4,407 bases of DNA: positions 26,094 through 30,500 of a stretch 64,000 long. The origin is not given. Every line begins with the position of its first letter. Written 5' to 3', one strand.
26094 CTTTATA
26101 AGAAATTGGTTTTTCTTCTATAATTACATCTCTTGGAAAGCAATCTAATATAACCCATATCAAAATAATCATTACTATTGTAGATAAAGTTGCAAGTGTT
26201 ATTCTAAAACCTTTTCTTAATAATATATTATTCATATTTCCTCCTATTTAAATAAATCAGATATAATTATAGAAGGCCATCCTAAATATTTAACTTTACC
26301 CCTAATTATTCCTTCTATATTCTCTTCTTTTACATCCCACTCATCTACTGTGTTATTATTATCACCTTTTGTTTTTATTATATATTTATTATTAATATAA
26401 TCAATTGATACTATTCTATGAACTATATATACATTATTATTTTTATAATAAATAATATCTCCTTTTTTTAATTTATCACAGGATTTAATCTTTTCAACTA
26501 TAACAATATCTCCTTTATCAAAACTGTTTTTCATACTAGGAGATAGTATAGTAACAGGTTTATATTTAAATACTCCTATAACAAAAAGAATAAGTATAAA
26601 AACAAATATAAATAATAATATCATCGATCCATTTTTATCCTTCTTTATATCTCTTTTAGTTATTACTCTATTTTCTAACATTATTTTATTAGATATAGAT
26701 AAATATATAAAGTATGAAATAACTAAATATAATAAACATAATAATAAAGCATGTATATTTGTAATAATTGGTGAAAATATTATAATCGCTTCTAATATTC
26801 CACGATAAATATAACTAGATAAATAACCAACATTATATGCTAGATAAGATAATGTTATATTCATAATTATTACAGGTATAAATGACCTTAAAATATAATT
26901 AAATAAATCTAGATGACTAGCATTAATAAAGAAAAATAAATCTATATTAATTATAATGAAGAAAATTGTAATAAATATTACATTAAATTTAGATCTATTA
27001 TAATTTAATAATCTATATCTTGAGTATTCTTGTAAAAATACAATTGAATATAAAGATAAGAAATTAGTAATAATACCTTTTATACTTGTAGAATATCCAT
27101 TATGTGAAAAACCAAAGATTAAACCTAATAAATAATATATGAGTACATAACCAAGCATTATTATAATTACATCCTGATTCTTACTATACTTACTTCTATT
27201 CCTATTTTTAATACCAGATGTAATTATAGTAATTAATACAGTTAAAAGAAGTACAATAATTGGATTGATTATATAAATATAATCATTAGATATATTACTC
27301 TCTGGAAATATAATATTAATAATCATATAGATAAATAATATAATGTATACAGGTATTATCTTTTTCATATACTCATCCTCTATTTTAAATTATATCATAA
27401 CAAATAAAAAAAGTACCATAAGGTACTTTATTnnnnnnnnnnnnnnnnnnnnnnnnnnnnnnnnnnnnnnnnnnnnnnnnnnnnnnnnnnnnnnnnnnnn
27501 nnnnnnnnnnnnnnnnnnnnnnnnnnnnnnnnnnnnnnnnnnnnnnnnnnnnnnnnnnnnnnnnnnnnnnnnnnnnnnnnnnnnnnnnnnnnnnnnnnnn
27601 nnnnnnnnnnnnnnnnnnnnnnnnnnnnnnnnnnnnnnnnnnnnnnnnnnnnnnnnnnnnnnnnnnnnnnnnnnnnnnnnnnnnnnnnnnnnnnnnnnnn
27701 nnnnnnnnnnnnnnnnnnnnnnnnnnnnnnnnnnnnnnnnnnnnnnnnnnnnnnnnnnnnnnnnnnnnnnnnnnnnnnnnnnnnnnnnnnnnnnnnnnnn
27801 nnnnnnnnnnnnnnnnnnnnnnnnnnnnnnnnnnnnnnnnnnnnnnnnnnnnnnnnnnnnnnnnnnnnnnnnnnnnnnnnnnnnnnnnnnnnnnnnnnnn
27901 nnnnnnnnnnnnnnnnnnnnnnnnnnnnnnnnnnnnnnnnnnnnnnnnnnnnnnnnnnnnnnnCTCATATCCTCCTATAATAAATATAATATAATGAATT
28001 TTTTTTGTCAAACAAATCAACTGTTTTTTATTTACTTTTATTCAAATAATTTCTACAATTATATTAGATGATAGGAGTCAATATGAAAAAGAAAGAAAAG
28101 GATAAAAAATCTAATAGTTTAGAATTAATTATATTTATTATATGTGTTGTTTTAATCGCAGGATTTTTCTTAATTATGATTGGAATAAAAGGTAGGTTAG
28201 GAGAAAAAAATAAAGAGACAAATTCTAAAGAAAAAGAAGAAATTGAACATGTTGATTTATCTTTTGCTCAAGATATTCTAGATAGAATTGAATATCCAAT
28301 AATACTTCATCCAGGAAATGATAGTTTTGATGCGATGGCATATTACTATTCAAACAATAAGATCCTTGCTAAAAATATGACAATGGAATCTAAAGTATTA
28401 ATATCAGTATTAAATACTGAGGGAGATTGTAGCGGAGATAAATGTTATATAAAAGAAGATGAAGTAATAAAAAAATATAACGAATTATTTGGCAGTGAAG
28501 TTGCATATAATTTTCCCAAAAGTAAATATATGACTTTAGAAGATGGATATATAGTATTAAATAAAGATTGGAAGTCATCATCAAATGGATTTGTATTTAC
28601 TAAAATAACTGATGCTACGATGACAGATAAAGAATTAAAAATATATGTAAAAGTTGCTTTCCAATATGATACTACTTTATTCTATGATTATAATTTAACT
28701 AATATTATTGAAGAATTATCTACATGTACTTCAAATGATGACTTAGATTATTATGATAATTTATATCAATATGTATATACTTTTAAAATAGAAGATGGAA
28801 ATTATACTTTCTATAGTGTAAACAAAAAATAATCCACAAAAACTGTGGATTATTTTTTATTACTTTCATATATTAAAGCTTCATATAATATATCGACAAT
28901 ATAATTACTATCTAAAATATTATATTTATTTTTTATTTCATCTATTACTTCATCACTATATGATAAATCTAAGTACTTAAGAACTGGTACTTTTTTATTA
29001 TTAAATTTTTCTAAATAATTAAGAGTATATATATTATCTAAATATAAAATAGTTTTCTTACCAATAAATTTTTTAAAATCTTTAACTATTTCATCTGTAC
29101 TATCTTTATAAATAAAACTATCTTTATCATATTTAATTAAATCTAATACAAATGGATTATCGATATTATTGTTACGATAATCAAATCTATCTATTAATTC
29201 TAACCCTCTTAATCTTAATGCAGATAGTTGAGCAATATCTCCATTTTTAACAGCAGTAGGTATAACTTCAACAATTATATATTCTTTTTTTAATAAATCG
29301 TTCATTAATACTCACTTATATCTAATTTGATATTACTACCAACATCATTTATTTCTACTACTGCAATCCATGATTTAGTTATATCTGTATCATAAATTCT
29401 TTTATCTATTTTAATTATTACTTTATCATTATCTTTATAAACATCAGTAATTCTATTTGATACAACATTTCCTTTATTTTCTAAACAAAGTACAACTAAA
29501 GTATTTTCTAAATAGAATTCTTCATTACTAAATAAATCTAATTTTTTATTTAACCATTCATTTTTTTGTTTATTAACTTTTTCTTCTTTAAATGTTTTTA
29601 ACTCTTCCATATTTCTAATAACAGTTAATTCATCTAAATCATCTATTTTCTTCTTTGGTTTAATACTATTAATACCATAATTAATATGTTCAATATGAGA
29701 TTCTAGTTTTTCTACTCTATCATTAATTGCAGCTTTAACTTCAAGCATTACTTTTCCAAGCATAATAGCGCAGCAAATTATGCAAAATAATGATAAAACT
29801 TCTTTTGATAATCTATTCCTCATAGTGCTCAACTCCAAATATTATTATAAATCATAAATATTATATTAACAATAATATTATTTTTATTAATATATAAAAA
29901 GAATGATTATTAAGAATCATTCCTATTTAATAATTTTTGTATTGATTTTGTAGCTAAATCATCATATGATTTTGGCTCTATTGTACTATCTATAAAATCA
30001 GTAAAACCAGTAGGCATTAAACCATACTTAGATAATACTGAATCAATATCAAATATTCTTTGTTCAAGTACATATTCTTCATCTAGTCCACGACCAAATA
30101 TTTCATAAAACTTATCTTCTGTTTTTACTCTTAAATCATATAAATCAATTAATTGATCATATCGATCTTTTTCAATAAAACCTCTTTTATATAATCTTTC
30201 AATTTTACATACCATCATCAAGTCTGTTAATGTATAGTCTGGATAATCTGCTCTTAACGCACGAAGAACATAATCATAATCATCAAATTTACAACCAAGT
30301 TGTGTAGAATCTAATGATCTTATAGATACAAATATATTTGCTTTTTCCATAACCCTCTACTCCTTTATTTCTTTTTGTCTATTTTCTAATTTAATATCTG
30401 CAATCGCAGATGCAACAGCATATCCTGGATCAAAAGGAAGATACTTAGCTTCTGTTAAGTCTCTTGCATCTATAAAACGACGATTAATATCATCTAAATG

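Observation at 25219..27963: SipW/Sec11-type signal peptidase fused to a polytopic membrane domain, co-located with a TasA-like secreted protein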

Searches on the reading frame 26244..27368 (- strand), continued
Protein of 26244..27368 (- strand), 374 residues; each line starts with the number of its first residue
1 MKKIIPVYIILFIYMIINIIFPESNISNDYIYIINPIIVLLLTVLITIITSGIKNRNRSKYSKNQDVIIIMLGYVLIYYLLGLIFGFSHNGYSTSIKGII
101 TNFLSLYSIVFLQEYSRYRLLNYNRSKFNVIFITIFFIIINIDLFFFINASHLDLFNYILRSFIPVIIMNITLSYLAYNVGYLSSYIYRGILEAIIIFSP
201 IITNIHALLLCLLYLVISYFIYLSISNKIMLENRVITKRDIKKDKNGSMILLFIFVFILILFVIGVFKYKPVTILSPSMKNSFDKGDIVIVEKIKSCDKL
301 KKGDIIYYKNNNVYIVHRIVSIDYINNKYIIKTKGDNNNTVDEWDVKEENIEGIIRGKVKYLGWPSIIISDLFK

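Call 62: find_encoding_contigs(protein=P0002, flank=7000, max_places=2)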
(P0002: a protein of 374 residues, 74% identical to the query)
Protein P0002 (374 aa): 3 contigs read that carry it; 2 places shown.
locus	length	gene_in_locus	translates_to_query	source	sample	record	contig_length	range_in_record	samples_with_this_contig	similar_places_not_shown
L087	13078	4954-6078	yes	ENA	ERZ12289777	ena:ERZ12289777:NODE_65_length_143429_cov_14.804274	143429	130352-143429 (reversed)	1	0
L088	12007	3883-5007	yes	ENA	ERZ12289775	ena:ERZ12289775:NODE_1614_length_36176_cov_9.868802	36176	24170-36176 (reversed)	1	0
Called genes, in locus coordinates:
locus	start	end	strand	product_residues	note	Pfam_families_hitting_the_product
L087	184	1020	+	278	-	PF14133:DUF4300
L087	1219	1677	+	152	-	-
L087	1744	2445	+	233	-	-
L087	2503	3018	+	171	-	-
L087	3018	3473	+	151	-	-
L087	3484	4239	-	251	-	-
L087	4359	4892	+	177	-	-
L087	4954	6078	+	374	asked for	PF10502:Peptidase_S26 (weak)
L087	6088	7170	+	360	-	PF17231:DUF5305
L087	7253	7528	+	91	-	PF00216:Bac_DNA_binding, PF18291:HU-HIG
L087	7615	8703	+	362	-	PF01743:PolyA_pol, PF12627:PolyA_pol_RNAbd, PF13735:tRNA_NucTran2_2 (weak)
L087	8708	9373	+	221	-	PF21984:DnaD_N, PF07261:DnaB_2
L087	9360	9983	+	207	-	PF00730:HhH-GPD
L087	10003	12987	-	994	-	PF00912:Transgly, PF00905:Transpeptidase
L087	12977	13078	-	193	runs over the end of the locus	PF03838:RecU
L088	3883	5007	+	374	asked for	PF10502:Peptidase_S26 (weak)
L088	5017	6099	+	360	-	PF17231:DUF5305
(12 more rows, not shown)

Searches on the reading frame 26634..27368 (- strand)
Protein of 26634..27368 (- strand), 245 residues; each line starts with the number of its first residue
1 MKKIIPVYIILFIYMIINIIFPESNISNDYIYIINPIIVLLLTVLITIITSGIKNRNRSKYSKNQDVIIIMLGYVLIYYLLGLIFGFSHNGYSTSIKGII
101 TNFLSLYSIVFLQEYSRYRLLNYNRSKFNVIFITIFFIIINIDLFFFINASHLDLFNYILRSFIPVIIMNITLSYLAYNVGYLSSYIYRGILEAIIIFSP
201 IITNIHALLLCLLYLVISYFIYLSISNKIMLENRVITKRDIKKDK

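Call 25: search_protein_representatives(alignment_id=A2)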
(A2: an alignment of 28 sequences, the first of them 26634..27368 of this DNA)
Query: 28 sequences, 252 profile positions. Proteins with E-value up to 0.001 (for the whole library): 1651; up to 1e-10: 1315; up to 1e-30: 452. The best 150 are listed.
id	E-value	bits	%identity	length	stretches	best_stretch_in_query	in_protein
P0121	5.3e-76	271.7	-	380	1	6-252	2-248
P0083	6.9e-74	264.8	-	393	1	1-250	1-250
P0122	7.3e-74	264.7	-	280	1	6-250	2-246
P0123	1.1e-72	260.8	-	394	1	1-252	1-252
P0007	4.5e-72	258.9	-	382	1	5-252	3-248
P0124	1.9e-71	256.8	-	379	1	1-251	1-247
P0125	1.1e-69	251.0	-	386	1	1-251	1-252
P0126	5.4e-69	248.8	-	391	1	1-250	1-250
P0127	5.4e-67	242.2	-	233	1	7-235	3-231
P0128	1.7e-65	237.3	-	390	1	1-249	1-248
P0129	2.5e-64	233.5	-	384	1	1-251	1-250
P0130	1.1e-63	231.4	-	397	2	1-252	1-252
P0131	2.7e-63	230.1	-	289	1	1-244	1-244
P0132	3.2e-63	229.9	-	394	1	1-251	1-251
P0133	8.6e-63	228.4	-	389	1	1-251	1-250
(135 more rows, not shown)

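Call 52: search_solved_structures(query=A2, max_evalue=10)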
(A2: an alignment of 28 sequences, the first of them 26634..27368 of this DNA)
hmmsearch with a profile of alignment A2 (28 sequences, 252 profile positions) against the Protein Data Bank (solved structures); distinct sequences matched with E-value up to 10: 4.
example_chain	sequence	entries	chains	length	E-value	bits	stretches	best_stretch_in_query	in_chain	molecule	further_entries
9r22_A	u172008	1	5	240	0.5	13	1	36-116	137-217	microbial rhodopsin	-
7pi0_I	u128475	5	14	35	0.81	12.3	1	74-98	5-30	Photosystem II reaction center protein I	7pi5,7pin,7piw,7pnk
9gnw_I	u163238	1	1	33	0.9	12.1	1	74-98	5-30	Photosystem II reaction center protein I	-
8z9d_5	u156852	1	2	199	5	9.7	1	203-226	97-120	Photosystem II reaction center proteins PsbY, chloroplastic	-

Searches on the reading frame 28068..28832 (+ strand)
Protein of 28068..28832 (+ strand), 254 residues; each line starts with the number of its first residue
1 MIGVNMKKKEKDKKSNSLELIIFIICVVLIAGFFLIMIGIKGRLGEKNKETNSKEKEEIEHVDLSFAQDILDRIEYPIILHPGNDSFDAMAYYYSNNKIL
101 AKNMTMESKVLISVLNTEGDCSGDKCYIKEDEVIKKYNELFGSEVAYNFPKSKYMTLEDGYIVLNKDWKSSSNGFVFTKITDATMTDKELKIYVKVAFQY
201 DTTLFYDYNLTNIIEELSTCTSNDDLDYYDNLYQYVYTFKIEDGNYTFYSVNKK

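Call 3: search_protein_families(library=pfam, proteins=[window:28068-28832:+], max_evalue=1)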
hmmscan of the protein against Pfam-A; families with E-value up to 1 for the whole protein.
window:28068-28832:+ (254 aa): 2 families
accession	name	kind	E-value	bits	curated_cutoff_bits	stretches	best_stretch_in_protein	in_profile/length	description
PF01917.21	Arch_flagellin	-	0.12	13.1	29.5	1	19-60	7-48/162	Archaebacterial flagellin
PF17665.6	DUF5527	-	0.23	11.5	28.5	1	9-38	32-61/139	Family of unknown function (DUF5527)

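Call 4: search_protein_families(library=ncbifam, proteins=[window:28068-28832:+], max_evalue=1)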
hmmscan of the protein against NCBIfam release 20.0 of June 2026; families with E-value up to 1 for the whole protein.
window:28068-28832:+ (254 aa): 1 family
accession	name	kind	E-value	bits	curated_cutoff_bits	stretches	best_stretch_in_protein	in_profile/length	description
NF033598.2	elast_bind_EbpS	equivalog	0.066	12.1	300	1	7-57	294-343/498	elastin-binding protein EbpS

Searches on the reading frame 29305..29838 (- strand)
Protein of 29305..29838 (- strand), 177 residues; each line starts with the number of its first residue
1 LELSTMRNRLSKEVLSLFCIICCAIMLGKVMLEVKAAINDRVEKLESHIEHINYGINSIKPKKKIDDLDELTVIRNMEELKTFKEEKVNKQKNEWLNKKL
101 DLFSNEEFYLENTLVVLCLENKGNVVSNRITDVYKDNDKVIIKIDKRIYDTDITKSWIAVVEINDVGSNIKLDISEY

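Call 3: search_protein_families(library=pfam, proteins=[window:29305-29838:-], max_evalue=1)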
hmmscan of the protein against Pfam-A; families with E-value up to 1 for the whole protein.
window:29305-29838:- (177 aa): 1 family
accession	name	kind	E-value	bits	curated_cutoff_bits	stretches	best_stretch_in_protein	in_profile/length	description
PF14965.11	BRI3BP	-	0.028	14.4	27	1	9-53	126-175/179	Negative regulator of p53/TP53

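Call 4: search_protein_families(library=ncbifam, proteins=[window:29305-29838:-], max_evalue=1)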
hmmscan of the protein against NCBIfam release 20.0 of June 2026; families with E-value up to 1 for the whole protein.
window:29305-29838:- (177 aa): 1 family
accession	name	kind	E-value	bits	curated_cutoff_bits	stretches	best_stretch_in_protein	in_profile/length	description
NF007633.0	PRK10296.1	equivalog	0.018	14.5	264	1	49-142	126-221/280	transcriptional regulator ChbR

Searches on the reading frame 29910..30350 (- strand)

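Call 68: search_protein_families(library=pfam, proteins=[window:29910-30350:-], max_evalue=0.1)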
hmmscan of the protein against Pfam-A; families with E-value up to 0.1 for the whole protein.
window:29910-30350:- (146 aa): 1 family
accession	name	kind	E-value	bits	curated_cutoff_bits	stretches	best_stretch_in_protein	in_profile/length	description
PF06014.16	YqgQ-like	-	0.065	13.7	25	0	45-66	29-50/61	YqgQ-like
